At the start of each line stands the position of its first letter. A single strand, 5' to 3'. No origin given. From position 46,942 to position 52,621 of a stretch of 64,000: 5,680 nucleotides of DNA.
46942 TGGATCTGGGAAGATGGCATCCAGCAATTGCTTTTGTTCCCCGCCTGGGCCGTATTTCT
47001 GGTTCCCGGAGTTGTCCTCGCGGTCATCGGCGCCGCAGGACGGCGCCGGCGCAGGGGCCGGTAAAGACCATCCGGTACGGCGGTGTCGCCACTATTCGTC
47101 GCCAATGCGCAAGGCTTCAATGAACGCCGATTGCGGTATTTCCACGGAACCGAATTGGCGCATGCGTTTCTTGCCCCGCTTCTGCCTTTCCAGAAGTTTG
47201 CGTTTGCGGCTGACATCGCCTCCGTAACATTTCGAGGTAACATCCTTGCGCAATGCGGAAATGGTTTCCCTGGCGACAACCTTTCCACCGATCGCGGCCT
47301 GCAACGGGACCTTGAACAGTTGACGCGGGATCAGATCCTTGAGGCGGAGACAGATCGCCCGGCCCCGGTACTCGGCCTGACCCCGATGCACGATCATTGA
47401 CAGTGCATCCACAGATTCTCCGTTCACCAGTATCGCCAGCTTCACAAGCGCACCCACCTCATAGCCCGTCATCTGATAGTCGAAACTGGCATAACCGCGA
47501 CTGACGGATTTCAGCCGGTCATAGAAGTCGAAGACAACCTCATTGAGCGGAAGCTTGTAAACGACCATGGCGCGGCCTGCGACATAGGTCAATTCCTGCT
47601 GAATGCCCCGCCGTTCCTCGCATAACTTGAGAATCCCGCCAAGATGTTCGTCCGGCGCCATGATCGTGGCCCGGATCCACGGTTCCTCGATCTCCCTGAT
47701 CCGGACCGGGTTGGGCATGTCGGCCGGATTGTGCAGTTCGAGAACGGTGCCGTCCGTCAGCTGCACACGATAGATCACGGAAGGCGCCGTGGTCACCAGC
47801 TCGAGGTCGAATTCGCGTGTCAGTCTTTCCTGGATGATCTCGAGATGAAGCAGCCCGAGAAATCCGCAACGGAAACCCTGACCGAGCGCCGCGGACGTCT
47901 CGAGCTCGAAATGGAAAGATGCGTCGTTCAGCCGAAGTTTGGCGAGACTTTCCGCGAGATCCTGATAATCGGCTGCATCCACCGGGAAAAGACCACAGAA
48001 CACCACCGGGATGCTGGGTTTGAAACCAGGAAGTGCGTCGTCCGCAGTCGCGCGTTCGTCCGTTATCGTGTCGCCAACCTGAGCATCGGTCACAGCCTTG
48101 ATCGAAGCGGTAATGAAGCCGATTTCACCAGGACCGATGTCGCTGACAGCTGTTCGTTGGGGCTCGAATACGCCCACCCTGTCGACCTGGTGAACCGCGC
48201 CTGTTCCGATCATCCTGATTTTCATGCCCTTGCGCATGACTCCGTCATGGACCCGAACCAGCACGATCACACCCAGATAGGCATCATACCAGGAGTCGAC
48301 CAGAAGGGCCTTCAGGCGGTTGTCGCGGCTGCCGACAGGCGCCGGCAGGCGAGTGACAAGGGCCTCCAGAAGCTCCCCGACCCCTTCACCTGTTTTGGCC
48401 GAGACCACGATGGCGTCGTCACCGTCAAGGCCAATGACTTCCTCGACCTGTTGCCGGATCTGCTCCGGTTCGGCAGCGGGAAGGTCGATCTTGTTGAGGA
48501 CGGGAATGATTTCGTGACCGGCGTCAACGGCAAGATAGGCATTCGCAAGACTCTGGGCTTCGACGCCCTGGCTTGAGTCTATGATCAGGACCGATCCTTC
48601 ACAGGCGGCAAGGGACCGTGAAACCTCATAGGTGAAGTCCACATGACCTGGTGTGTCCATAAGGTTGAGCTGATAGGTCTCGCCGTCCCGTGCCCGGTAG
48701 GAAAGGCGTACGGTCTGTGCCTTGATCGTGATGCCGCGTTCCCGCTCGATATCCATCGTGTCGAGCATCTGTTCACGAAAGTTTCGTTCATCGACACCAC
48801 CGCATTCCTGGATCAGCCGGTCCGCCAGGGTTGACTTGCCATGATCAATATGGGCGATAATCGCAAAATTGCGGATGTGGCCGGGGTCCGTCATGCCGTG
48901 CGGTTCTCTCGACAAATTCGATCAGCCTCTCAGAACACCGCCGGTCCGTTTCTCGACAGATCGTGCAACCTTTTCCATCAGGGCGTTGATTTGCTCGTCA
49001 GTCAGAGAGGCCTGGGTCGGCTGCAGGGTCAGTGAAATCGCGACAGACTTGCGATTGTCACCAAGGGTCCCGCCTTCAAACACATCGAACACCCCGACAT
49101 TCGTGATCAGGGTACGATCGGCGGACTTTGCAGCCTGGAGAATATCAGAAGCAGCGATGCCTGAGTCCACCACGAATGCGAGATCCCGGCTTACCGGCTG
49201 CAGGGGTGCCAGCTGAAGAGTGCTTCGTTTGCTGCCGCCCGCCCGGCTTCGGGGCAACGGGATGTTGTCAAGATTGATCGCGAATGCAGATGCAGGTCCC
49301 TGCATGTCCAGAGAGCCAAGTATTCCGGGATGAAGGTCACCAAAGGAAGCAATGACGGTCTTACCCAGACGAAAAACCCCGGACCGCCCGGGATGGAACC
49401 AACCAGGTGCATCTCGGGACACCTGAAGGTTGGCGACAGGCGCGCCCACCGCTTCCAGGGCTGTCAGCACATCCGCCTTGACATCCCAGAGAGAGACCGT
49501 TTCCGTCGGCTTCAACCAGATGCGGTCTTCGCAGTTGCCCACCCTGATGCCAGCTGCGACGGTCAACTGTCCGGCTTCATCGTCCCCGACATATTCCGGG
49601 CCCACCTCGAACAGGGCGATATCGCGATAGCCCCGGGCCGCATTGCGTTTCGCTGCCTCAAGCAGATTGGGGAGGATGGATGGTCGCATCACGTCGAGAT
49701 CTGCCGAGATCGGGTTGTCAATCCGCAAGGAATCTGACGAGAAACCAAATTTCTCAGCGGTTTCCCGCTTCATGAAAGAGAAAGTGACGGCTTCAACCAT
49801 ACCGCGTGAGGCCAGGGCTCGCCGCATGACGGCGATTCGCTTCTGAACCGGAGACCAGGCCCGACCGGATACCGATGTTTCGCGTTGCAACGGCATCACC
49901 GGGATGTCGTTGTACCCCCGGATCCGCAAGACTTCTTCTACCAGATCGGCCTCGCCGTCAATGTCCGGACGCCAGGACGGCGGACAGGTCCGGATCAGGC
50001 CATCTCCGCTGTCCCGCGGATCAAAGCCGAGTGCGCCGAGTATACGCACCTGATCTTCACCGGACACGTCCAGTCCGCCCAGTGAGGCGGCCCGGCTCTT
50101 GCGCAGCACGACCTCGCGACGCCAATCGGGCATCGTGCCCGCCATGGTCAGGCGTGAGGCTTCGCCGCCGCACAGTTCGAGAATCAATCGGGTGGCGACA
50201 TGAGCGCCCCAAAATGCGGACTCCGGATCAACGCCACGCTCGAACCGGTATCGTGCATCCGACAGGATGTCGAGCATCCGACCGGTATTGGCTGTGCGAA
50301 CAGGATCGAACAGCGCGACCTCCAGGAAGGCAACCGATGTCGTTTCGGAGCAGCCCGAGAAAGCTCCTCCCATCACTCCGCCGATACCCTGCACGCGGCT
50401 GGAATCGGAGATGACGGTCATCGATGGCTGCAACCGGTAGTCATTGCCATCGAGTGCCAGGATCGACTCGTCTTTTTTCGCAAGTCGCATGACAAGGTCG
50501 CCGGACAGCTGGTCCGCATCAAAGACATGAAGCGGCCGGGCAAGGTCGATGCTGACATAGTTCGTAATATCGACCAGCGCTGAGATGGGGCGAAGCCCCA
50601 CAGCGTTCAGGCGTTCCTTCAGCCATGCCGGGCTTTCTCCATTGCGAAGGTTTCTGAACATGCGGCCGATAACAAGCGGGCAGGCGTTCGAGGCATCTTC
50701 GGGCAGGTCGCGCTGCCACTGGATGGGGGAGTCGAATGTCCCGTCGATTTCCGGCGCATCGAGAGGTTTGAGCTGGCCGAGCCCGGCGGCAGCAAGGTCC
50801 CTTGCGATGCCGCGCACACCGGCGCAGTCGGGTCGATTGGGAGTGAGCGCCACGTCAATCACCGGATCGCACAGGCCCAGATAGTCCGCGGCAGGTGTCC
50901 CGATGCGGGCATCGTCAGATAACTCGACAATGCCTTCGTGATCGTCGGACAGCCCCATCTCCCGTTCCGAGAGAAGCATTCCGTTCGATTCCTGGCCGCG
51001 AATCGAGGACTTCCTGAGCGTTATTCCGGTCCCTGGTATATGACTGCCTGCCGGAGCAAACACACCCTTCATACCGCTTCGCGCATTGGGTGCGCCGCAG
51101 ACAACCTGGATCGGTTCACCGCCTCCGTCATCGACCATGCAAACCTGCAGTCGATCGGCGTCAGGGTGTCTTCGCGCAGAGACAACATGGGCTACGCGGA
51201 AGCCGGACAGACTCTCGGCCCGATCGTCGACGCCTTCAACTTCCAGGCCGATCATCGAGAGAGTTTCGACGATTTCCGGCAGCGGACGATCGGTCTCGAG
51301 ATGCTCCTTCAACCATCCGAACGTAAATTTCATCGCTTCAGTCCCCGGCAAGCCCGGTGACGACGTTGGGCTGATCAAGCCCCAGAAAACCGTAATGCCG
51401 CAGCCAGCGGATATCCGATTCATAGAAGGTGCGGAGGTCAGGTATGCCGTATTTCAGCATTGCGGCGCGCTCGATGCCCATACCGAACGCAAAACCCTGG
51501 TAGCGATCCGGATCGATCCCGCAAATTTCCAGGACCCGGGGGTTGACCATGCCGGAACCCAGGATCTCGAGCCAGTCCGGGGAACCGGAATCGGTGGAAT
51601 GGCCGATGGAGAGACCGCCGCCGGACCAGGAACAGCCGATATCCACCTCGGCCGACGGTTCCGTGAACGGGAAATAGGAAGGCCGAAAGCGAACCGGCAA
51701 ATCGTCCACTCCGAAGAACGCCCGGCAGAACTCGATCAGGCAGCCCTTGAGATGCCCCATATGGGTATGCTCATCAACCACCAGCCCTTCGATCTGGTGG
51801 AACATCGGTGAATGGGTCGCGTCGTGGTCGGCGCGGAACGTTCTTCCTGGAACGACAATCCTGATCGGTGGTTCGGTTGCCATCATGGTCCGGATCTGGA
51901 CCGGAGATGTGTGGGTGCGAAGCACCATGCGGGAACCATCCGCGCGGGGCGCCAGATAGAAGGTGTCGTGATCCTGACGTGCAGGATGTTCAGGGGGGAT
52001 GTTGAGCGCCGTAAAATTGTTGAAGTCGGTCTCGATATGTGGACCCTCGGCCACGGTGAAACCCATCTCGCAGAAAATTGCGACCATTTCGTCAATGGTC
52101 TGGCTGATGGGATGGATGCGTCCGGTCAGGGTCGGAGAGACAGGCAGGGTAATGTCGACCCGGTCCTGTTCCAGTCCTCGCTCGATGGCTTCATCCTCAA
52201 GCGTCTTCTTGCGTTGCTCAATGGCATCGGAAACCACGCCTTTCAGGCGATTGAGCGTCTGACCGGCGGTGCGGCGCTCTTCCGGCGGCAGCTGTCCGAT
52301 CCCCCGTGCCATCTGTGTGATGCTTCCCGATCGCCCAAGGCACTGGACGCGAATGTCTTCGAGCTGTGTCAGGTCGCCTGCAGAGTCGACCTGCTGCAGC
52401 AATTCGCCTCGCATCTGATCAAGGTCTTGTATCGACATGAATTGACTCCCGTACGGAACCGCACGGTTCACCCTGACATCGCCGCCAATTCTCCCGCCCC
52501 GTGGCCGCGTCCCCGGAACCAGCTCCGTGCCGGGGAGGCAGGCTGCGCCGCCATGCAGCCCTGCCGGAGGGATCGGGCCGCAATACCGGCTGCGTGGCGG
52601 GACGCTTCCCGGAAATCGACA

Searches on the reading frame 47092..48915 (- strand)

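Call 44: search_protein_families(library=pfam, proteins=[window:47092-48915:-])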
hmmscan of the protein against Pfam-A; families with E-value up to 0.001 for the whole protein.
window:47092-48915:- (607 aa): 7 families
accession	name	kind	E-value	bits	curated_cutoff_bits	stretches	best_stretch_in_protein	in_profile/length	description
PF00009.33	GTP_EFTU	-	3.2e-54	183.8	26.5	1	14-191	3-187/188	Elongation factor Tu GTP binding domain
PF06421.17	LepA_C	-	5.8e-49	165.1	29.7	1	497-602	1-106/107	GTP-binding protein LepA C-terminus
PF00679.30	EFG_C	-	5.4e-20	71.7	27.9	1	409-489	2-82/89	Elongation factor G C-terminus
PF03144.31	GTP_EFTU_D2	-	2.4e-09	37.9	30.3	1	215-285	1-73/73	Elongation factor Tu domain 2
PF14492.12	EFG_III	-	6.9e-07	29.7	27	1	303-375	4-73/75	Elongation Factor G, domain III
PF22042.2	EF-G_D2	-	0.00024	21.6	27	1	203-285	4-82/84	Elongation factor G domain 2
PF01926.29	MMR_HSR1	-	0.00061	20.3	21.9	0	18-142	3-113/113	50S ribosome-binding GTPase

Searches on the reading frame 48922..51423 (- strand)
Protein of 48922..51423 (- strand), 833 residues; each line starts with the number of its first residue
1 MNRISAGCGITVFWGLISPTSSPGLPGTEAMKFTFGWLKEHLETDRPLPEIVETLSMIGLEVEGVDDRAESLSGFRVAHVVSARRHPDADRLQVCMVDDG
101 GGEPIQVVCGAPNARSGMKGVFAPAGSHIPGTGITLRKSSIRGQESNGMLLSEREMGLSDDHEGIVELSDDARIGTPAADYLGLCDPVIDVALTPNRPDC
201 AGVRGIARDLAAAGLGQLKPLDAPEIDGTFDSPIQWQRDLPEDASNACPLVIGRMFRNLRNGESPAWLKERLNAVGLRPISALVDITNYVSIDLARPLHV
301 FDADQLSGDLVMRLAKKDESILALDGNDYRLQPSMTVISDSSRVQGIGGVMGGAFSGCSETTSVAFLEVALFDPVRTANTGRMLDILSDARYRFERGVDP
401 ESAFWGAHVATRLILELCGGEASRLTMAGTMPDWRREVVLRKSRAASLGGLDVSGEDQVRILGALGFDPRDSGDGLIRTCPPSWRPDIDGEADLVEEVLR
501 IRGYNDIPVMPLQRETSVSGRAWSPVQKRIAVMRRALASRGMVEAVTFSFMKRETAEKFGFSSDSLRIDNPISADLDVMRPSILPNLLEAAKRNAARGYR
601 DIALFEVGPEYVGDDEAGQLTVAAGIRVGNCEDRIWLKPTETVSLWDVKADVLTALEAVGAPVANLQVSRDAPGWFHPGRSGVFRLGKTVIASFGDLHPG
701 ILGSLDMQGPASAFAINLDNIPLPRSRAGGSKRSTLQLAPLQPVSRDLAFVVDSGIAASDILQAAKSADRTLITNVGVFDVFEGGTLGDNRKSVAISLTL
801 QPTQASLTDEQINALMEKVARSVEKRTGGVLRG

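Call 81: search_protein_families(library=pfam, proteins=[window:48922-51423:-])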
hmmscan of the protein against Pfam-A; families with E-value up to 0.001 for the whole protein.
window:48922-51423:- (833 aa): 5 families
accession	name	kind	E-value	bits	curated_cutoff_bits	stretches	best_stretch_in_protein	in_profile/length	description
PF03483.22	B3_4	-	2.7e-58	196.9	29.3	1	247-419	1-174/174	B3/4 domain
PF17759.6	tRNA_synthFbeta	-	1.1e-42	146.4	22.4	1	517-718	9-214/214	Phenylalanyl tRNA synthetase beta chain CLM domain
PF03147.19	FDX-ACB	-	3.5e-24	85.5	31.1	1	741-832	3-94/94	Ferredoxin-fold anticodon binding domain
PF01588.26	tRNA_bind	-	6.3e-20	71.5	27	1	75-176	1-95/96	Putative tRNA binding domain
PF03484.21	B5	-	4.3e-17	62.5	28.6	1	439-504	2-67/67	tRNA synthetase B5 domain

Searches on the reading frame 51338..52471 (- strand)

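Call 81: search_protein_families(library=pfam, proteins=[window:51338-52471:-])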
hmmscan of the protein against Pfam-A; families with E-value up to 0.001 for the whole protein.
window:51338-52471:- (377 aa): 2 families
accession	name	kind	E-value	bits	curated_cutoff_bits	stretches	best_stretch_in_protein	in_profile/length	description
PF01409.25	tRNA-synt_2d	-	3.9e-98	328.3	19.8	1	105-359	2-245/246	tRNA synthetases class II core domain (F)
PF02912.23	Phe_tRNA-synt_N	-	3.3e-21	75.4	22.3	1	33-98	2-67/69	Aminoacyl tRNA synthetase class II, N-terminal domain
